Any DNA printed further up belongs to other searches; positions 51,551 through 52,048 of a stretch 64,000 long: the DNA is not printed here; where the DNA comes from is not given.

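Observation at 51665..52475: Textbook SOS operator inside a consensus promoter, driving a leaderless small ORF fused to lexA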

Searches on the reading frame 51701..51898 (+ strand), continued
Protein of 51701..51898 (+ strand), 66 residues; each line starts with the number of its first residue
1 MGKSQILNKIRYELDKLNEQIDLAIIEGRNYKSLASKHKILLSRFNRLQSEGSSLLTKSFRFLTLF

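Call 52: fold_search(model_id=the predicted structure, library=pdb)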
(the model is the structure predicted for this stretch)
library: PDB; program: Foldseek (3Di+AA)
matches with E <= 10: 77; with E <= 0.001: 0
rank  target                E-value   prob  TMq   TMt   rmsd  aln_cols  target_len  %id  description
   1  1skv_C                8.8e-01  0.97  0.72  0.81   2.2        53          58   17  Crystal Structure of D-63 from Sulfolobus Spindle Virus 1 (released 2004-07-13)
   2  1skv_B                1.3e+00  0.95  0.73  0.79   2.0        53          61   17  Crystal Structure of D-63 from Sulfolobus Spindle Virus 1 (released 2004-07-13)
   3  2zr3_A                1.3e+00  0.77  0.67  0.11   8.0        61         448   24  Crystal structure of seryl-tRNA synthetase from Pyrococcus horikoshii (released 2008-09-09)
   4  3qne                  1.4e+00  0.96  0.74  0.12   1.3        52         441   12  Candida albicans seryl-tRNA synthetase (released 2011-08-03)
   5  6c48_A                2.3e+00  0.20  0.42  0.33   5.9        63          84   10  Crystal structure of B-Myb-LIN9-LIN52 complex (released 2018-09-19)
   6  6x94                  2.4e+00  0.85  0.68  0.11   0.9        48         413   12  An orthogonal seryl-tRNA synthetase/tRNA pair for noncanonical amino acid mutagenesis in Escherichia coli (released 2020-11-04)
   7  3qo7                  3.0e+00  0.82  0.74  0.12   1.3        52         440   12  Crystal structure of the seryl-tRNA synthetase from Candida albicans (released 2011-08-03)
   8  5oql_H                3.0e+00  0.18  0.47  0.19   5.9        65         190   23  Cryo-EM structure of the 90S pre-ribosome from Chaetomium thermophilum (released 2017-10-11)
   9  6r1m_B                3.6e+00  0.72  0.73  0.12   2.1        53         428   15  Crystal structure of E. coli seryl-tRNA synthetase complexed to seryl sulfamoyl adenosine (released 2020-01-22)
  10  6hdz_A                3.6e+00  0.66  0.69  0.12   1.6        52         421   12  Pseudomonas aeruginosa Seryl-tRNA Synthetase in Complex with 5'-O-(N-(L-seryl)-Sulfamoyl)uridine (released 2019-12-04)
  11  9rai_f                3.6e+00  0.54  0.67  0.07   4.2        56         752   20  Structure of the S.aureus MecA/ClpC/ClpP degradation system (released 2025-09-10)
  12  6r1m_A                3.9e+00  0.69  0.72  0.12   2.1        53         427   15  Crystal structure of E. coli seryl-tRNA synthetase complexed to seryl sulfamoyl adenosine (released 2020-01-22)
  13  9qcl_B                3.9e+00  0.69  0.65  0.06   0.9        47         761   23  S.aureus ClpC tetradecameric resting state (released 2025-08-27)
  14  6dlm_B                3.9e+00  0.10  0.34  0.31   5.1        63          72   21  DHD127 (released 2018-12-19)
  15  6r1o                  4.1e+00  0.63  0.73  0.12   2.0        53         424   15  Crystal structure of E. coli seryl-tRNA synthetase complexed to a seryl sulfamoyl adenosine derivative (released 2020-01-22)
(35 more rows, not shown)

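Call 62: find_encoding_contigs(protein=P0184, flank=3000, max_places=2)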
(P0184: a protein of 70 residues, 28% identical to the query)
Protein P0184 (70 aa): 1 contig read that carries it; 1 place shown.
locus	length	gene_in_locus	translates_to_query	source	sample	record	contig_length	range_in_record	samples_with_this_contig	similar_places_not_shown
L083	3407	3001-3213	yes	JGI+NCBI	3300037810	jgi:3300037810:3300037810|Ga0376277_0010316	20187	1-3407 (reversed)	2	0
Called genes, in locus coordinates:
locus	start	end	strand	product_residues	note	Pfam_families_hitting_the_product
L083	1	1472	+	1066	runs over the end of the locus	PF25596:CPSase_L_D1, PF02222:ATP-grasp, PF02786:CPSase_L_D2, PF07478:Dala_Dala_lig_C, PF02787:CPSase_L_D3, PF25596:CPSase_L_D1, PF02786:CPSase_L_D2, PF02222:ATP-grasp, +4 more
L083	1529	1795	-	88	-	-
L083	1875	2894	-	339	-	PF02786:CPSase_L_D2 (weak), PF07478:Dala_Dala_lig_C, PF08443:RimK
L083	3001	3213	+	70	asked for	-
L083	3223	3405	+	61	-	?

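Call 63: find_encoding_contigs(protein=P0210, flank=3000, max_places=2)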
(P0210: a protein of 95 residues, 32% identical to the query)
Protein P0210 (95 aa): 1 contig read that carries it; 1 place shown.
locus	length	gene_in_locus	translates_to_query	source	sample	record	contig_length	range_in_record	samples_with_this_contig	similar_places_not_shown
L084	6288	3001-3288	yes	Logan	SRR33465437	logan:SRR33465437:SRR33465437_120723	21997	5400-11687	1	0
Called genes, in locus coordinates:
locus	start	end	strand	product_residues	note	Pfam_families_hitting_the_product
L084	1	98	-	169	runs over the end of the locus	-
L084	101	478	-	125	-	-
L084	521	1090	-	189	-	PF04542:Sigma70_r2, PF08281:Sigma70_r4_2, PF04545:Sigma70_r4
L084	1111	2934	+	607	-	PF02689:Herpes_Helicase (faint), PF05970:PIF1, PF13604:AAA_30, PF13245:AAA_19, PF13401:AAA_22 (weak), PF21530:Pif1_2B_dom, PF14493:HTH_40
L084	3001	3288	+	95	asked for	-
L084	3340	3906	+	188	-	PF00717:Peptidase_S24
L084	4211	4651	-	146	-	PF07291:MauE, PF07681:DoxX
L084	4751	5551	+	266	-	PF13175:AAA_15 (faint), PF00005:ABC_tran, PF13304:AAA_21 (faint)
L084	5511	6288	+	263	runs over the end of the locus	PF01061:ABC2_membrane, PF12698:ABC2_membrane_3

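Call 64: find_encoding_contigs(protein=P0173, flank=3000, max_places=2)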
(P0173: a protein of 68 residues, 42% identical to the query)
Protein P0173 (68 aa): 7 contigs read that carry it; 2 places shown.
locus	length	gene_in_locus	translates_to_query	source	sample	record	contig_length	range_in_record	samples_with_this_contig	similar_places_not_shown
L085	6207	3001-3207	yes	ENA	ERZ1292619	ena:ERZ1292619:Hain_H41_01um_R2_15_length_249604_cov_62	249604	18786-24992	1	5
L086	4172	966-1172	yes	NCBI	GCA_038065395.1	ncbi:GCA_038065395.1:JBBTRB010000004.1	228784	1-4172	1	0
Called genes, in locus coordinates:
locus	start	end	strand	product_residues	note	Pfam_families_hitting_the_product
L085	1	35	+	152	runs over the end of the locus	PF08327:AHSA1 (weak)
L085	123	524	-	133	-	PF02452:PemK_toxin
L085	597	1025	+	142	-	PF11188:DUF2975 (weak)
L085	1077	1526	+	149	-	PF08570:DUF1761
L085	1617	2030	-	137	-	-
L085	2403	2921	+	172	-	-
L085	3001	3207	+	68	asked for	-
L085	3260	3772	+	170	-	PF00717:Peptidase_S24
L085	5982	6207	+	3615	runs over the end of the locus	PF18355:DUF5607 (faint), PF06977:SdiA-regulated, PF13449:Phytase-like (faint), PF06977:SdiA-regulated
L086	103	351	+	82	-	PF01541:GIY-YIG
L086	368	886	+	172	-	-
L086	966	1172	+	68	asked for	-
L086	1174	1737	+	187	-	PF00717:Peptidase_S24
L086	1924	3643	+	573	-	-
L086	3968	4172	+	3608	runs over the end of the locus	PF18355:DUF5607 (faint), PF06977:SdiA-regulated, PF13449:Phytase-like (faint), PF06977:SdiA-regulated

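Call 65: find_encoding_contigs(protein=P0232, flank=3000, max_places=2)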
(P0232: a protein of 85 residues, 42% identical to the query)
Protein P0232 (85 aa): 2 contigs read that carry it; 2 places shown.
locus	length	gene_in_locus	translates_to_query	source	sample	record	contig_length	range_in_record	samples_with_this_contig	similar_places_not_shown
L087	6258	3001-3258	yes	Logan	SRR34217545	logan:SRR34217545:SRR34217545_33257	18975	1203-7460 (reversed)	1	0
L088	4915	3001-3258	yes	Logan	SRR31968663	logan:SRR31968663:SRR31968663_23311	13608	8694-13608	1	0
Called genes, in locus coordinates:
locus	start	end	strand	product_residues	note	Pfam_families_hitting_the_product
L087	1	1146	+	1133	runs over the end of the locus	PF07819:PGAP1 (weak), PF01674:Lipase_2 (weak), PF02450:LCAT, PF02089:Palm_thioest (faint), PF05057:DUF676 (faint)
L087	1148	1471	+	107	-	-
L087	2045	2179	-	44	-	-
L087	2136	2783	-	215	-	-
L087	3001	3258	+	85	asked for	-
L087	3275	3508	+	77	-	-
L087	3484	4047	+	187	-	PF00717:Peptidase_S24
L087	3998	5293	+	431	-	PF00817:IMS, PF11799:IMS_C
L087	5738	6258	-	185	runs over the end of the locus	PF07963:N_methyl (weak)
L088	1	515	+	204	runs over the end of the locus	PF18306:LDcluster4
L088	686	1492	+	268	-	-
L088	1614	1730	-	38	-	-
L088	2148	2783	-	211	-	-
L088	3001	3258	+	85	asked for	-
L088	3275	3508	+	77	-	-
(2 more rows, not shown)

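Call 74: predict_structure(alignment_id=A6)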
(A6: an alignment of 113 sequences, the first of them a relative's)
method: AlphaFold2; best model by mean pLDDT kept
length: 68 residues; sequences in the alignment: 113
mean_pLDDT: 82.3   pTM: 0.62
mean pLDDT of the five models: 82.3, 81.9, 81.0, 80.0, 78.9
residues with pLDDT >= 90: 41; 70-90: 7; 50-70: 19; < 50: 1
segments of 3 or more residues with pLDDT < 50: none
pLDDT, mean of each block of 10 residues (from residue 1): 87 98 98 97 86 51 53
secondary structure, 60 per line:
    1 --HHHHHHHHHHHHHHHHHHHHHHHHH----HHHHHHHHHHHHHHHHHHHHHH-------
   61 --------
elements in order: H3-27 H32-53

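Call 83: find_related_loci(query=A4, collection=viral_contigs, flank=3000)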
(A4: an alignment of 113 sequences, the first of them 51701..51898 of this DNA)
Query A4 (66 aa) in viral_contigs; peptide patterns used: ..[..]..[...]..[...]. (x = any residue, [..] = any of these).
37 stretches matched a pattern, but none encodes a relative of the query by tblastn (E <= 1e-3).

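Call 85: search_protein_families(library=pfam, proteins=[L087:3275-3505:+, L087:3998-5290:+], max_evalue=0.001)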
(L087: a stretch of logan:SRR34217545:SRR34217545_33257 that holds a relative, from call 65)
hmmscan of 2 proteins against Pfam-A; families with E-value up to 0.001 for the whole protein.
L087:3275-3505:+ (77 aa): 0 families

L087:3998-5290:+ (431 aa): 3 families
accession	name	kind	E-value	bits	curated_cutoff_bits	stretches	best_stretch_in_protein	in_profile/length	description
PF00817.25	IMS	-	1.4e-42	145.5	23.2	1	31-176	1-148/148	impB/mucB/samB family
PF11799.13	IMS_C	-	3e-12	47.4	20.7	1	265-366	2-101/109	impB/mucB/samB family C-terminal domain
PF11798.14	IMS_HHH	-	4e-05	24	24.4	1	191-219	4-32/32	IMS family HHH motif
